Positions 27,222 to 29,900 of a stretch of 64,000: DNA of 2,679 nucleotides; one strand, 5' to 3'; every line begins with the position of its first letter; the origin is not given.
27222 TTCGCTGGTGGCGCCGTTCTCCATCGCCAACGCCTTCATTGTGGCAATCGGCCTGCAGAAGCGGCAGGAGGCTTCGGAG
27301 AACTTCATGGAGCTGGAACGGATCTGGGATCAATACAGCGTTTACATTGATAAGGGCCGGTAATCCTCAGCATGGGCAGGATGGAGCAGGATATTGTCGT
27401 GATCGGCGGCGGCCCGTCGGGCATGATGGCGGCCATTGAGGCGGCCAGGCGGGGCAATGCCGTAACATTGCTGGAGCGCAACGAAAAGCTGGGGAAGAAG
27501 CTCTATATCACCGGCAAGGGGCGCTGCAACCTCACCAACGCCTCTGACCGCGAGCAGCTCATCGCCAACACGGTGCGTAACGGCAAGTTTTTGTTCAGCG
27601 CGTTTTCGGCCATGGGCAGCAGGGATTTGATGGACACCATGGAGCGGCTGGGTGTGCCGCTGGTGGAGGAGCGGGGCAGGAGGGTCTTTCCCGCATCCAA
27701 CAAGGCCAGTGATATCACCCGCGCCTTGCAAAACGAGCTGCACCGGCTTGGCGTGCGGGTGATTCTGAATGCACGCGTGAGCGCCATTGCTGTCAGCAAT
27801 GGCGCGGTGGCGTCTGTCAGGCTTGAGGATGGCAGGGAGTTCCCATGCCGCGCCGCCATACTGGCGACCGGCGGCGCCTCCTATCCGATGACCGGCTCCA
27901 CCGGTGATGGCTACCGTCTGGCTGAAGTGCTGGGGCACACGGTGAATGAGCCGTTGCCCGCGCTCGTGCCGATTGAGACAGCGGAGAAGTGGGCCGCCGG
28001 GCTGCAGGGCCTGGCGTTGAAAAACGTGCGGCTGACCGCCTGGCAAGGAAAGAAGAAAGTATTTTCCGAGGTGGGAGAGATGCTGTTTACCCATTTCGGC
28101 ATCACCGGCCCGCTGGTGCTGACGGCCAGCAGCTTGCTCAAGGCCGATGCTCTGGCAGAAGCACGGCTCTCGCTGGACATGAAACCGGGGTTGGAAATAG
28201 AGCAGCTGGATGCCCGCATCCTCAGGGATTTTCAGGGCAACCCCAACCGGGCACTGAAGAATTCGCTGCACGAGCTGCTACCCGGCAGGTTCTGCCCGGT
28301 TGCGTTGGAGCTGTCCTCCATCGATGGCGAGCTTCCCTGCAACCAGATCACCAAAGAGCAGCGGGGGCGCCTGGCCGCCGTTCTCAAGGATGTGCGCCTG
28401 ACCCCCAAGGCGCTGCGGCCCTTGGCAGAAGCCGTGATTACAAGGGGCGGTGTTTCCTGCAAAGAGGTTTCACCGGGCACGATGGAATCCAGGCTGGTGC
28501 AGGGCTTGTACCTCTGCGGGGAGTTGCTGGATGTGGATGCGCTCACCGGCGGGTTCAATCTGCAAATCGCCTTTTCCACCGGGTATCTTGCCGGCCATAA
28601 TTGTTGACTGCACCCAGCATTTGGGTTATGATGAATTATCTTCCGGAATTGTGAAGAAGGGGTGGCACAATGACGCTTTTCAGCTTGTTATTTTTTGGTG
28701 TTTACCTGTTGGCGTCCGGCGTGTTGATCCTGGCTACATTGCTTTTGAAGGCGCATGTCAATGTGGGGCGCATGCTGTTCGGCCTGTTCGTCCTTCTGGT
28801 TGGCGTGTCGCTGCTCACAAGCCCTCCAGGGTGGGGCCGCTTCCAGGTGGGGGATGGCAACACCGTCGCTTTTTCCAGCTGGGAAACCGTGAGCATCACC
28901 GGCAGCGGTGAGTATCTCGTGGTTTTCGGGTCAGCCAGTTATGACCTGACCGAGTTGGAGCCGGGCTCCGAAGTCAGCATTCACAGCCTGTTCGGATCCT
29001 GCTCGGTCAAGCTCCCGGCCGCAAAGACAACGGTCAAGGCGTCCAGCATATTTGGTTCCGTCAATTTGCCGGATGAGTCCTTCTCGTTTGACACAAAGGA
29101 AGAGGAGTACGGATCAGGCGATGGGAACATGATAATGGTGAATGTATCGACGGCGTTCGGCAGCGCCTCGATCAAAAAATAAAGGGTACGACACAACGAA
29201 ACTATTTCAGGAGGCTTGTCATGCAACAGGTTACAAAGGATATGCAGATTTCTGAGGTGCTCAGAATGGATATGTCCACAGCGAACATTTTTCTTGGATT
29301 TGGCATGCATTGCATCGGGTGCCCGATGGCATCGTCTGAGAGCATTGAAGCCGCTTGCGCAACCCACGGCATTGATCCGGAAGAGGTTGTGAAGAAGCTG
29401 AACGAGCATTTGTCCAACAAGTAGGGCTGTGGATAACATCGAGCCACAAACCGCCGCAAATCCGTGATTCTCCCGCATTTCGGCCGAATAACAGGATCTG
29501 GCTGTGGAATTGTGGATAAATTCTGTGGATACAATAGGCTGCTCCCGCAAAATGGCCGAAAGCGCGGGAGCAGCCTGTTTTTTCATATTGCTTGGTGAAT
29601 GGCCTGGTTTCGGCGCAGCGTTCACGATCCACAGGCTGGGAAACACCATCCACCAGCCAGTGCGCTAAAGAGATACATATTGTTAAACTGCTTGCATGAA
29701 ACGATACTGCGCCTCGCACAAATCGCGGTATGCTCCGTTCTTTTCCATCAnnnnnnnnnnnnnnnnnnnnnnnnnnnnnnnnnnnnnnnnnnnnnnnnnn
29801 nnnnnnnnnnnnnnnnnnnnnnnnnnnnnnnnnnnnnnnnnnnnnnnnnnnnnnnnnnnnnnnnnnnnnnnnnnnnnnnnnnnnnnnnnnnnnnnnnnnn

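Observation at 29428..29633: Isolated DnaA-box cluster inside a 3' UTR, with no dnaA/dnaN nearby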

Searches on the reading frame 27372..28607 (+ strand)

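Call 9: search_protein_families(library=pfam, proteins=[window:27372-28607:+])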
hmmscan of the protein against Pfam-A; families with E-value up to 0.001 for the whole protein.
window:27372-28607:+ (411 aa): 17 families
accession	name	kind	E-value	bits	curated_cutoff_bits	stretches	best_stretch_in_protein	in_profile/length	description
PF03486.20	HI0933_like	-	1.3e-84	283.9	50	1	7-409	2-243/244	HI0933-like protein Rossmann domain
PF22780.1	HI0933_like_1st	-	1.1e-34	120.1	27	1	196-355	2-164/165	HI0933-like protein barrel and H2TH domain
PF01266.30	DAO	-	4.3e-15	56.5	27.9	2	7-41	1-35/353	FAD dependent oxidoreductase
PF07992.20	Pyr_redox_2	-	5.3e-14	52.8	26.1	2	96-167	169-236/291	Pyridine nucleotide-disulphide oxidoreductase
PF12831.13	FAD_oxidored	-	7.3e-14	52.3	27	1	7-169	1-147/416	FAD dependent oxidoreductase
PF00890.30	FAD_binding_2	-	3.4e-13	50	20.4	1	7-205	1-230/414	FAD binding domain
PF00070.33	Pyr_redox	-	5.1e-13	49.8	22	1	8-42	2-36/82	Pyridine nucleotide-disulphide oxidoreductase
PF01134.28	GIDA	-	1.5e-11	44.4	22.1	1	7-170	1-154/391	Glucose inhibited division protein A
PF13738.12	Pyr_redox_3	-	4.1e-07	30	30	1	5-42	164-201/305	Pyridine nucleotide-disulphide oxidoreductase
PF13454.12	NAD_binding_9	-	7.7e-07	29.6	21.8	0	9-59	1-55/155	FAD-NAD(P)-binding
PF01593.30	Amino_oxidase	-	9.7e-07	28.8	19.8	1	116-167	207-255/443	Flavin containing amine oxidoreductase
PF13450.12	NAD_binding_8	-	1.9e-06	28.5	21.9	1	10-41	1-32/68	NAD(P)-binding Rossmann-like domain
PF05834.18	Lycopene_cycl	-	2e-06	27.6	23.4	0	115-172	89-145/380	Lycopene cyclase protein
PF01494.25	FAD_binding_3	-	5.4e-05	23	22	1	7-39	3-35/349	FAD binding domain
PF04820.20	Trp_halogenase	-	6.1e-05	22.5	21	0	7-37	1-35/458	Tryptophan halogenase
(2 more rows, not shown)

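Call 76: search_protein_families(library=ncbifam, proteins=[window:27372-28607:+], max_evalue=0.01)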
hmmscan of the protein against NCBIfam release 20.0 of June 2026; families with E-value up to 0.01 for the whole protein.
window:27372-28607:+ (411 aa): 124 families (the best 25 are shown)
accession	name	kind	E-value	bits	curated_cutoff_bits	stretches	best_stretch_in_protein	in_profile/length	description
TIGR00275.1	TIGR00275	subfamily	4e-133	444.1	183.8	1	8-408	1-400/401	aminoacetone oxidase family FAD-binding enzyme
TIGR03862.1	flavo_PP4765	subfamily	5.2e-39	134.2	242.65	1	29-409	2-369/376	TIGR03862 family flavoprotein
NF006130.0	PRK08274.1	equivalog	9.5e-12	44.4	369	1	4-169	4-192/467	FAD-dependent tricarballylate dehydrogenase TcuA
NF045637.1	carotdesatCrtDProt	equivalog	3.5e-11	42.3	580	2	113-192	222-300/485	1-hydroxycarotenoid 3,4-desaturase CrtD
TIGR03997.1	mycofact_OYE_2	equivalog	5.9e-11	41.5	793.15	1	4-49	378-423/645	mycofactocin system FadH/OYE family oxidoreductase 2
TIGR01350.1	lipoamide_DH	equivalog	5.4e-10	38.6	408.8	1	6-41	2-36/461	dihydrolipoyl dehydrogenase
NF005883.0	PRK07845.1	equivalog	6.3e-10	38.6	479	1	6-182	3-163/466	NAD(P)H-quinone dehydrogenase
NF003585.0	PRK05249.1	equivalog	1.3e-09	37.3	465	1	4-43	5-44/464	Si-specific NAD(P)(+) transhydrogenase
TIGR03140.1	AhpF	equivalog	4e-09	35.5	502.9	1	5-35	212-242/515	alkyl hydroperoxide reductase subunit F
TIGR02032.1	GG-red-SF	subfamily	8.7e-09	35.5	158.8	1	7-170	2-149/297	geranylgeranyl reductase family protein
NF045599.1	bili_reduct_long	exception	1.3e-08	33.6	750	1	4-47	380-423/641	bilirubin reductase, long form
NF053676.1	4oxCHCAChcC1Cy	equivalog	1.7e-08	33.4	1000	1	6-89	2-86/528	4-oxocyclohexanecarboxylate 2-dehydrogenase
NF009477.0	PRK12843.1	equivalog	2.2e-08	33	758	1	5-41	16-52/578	FAD-dependent oxidoreductase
NF005560.0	PRK07233.1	equivalog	2.6e-08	33.1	252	1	7-41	2-36/435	hypothetical protein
NF005882.1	PRK07843.1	equivalog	7.7e-08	31.2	788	1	6-42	2-38/547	3-oxosteroid 1-dehydrogenase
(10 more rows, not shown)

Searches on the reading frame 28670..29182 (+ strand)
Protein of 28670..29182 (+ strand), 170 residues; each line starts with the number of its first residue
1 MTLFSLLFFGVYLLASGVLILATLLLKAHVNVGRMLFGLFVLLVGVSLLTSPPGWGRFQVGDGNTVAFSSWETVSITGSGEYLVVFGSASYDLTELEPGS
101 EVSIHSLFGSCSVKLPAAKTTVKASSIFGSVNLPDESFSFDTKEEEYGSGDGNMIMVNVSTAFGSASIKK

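Call 9: search_protein_families(library=pfam, proteins=[window:28670-29182:+])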
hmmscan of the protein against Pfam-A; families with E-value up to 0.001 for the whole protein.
window:28670-29182:+ (170 aa): 0 families

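Call 19: find_homologous_proteins(query=window:28670-29182:+)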
Query window:28670-29182:+ (170 aa): 6 proteins with E <= 0.001 among 436 candidates.
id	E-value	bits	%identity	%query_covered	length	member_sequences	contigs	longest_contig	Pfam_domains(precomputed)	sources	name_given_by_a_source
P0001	1.7e-101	354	99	100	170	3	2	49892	-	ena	-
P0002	8.6e-83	294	82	100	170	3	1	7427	-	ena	-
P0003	1.6e-73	264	71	100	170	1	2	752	-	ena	-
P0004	1.9e-70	254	70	100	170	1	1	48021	-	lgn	-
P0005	1.7e-66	241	66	100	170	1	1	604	-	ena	-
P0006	3.0e-55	204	57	100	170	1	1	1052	-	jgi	jgi:hypothetical protein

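Call 20: find_encoding_contigs(protein=P0002, flank=6000, max_places=4)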
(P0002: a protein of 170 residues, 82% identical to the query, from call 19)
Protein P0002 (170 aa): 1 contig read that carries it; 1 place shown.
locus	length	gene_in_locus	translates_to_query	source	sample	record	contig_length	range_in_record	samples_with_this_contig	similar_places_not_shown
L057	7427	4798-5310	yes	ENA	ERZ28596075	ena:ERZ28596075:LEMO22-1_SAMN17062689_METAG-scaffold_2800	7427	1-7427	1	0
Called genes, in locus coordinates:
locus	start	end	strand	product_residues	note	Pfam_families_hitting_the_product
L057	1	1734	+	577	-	?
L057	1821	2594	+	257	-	PF01975:SurE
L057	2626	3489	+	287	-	PF01418:HTH_6, PF13580:SIS_2 (faint), PF01380:SIS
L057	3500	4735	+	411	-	PF00890:FAD_binding_2, PF01134:GIDA, PF01266:DAO (weak), PF01494:FAD_binding_3 (weak), PF03486:HI0933_like, PF12831:FAD_oxidored, PF07992:Pyr_redox_2, PF22780:HI0933_like_1st, +8 more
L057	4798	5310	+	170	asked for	-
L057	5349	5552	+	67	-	PF08984:DUF1858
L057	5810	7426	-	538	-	?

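Call 21: find_encoding_contigs(protein=P0004, flank=6000, max_places=4)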
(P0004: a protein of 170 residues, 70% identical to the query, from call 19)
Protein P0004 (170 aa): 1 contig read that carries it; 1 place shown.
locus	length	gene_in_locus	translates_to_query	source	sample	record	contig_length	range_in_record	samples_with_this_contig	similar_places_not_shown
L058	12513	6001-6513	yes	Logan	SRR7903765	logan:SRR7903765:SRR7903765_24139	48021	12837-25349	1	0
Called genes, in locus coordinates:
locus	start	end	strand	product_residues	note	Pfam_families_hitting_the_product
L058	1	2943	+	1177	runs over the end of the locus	PF00580:UvrD-helicase, PF01443:Viral_helicase1 (faint), PF13245:AAA_19, PF13361:UvrD_C, PF13538:UvrD_C_2 (faint), PF12705:PDDEXK_1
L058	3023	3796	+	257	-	PF01975:SurE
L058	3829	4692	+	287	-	PF01418:HTH_6, PF01380:SIS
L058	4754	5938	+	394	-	PF00070:Pyr_redox (faint), PF01134:GIDA (faint), PF03486:HI0933_like, PF07992:Pyr_redox_2 (weak), PF01266:DAO, PF22780:HI0933_like_1st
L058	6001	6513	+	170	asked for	-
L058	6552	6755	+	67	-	PF08984:DUF1858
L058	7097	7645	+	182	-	PF12822:ECF_trnsprt, PF02632:BioY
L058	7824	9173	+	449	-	PF07690:MFS_1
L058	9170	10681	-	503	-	PF02585:PIG-L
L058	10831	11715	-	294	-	-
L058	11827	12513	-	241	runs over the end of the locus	PF02811:PHP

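Call 22: find_encoding_contigs(protein=P0006, flank=6000, max_places=4)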
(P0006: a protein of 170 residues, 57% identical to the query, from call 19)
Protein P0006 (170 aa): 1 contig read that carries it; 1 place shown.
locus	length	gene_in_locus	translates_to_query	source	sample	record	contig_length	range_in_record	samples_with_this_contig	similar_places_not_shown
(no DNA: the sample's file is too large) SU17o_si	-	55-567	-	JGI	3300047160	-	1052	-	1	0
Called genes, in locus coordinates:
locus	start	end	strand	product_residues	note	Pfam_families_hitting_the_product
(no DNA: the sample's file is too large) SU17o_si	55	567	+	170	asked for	-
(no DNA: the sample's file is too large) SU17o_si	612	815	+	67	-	PF08984:DUF1858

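Call 76: search_protein_families(library=ncbifam, proteins=[window:28670-29182:+], max_evalue=0.01)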
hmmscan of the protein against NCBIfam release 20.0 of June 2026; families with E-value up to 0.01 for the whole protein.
window:28670-29182:+ (170 aa): 0 families

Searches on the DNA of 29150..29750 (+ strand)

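Call 67: search_dna_similar(query=window:29498-29536:+, collection=plasmids, mode=distant, max_evalue=1, max_rows=20)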
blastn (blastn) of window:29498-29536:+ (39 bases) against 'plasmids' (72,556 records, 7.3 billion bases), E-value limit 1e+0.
Records with a match: 3; places in all: 3; records where one place covers at least 80% of the query: 0.
Best place of each record, by identity: 80-90% 3.
By first word of the organism name: Listeria 3.
By predicted mobility (MOB-suite, as given by PLSDB): non-mobilizable 3.
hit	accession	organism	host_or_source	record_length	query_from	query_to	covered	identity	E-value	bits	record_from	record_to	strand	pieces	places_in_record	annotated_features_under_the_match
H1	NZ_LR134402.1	Listeria monocytogenes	Homo sapiens,Vein blood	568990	6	34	74%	89.7%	1e-1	40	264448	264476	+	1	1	none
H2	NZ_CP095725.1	Listeria innocua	Homo sapiens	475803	6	34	74%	89.7%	1e-1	40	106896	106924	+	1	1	none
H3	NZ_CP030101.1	Listeria monocytogenes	Environment,water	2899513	6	34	74%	89.7%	1e-1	40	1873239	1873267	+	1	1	none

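Call 68: get_annotated_region(hit=H3, flank=3000)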
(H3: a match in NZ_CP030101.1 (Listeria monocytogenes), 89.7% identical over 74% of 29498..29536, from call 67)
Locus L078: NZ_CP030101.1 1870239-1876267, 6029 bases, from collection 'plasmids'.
description: Listeria monocytogenes strain FDAARGOS_57 plasmid unnamed, complete sequence
organism: Listeria monocytogenes (NCBI taxid 1639)
taxonomy: Bacteria; Bacillota; Bacilli; Bacillales; Listeriaceae; Listeria; Listeria monocytogenes
host: -; source: Environment,water; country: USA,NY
typing (MOB-suite, as given by PLSDB): non-mobilizable
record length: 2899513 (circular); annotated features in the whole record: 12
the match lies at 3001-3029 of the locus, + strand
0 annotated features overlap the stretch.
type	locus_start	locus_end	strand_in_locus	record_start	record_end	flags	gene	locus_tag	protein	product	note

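Call 94: search_rna_families(source=window, start=29150, end=29750, threshold=evalue, max_evalue=1)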
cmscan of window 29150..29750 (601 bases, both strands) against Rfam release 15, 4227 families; matches with E-value up to 1: 0.
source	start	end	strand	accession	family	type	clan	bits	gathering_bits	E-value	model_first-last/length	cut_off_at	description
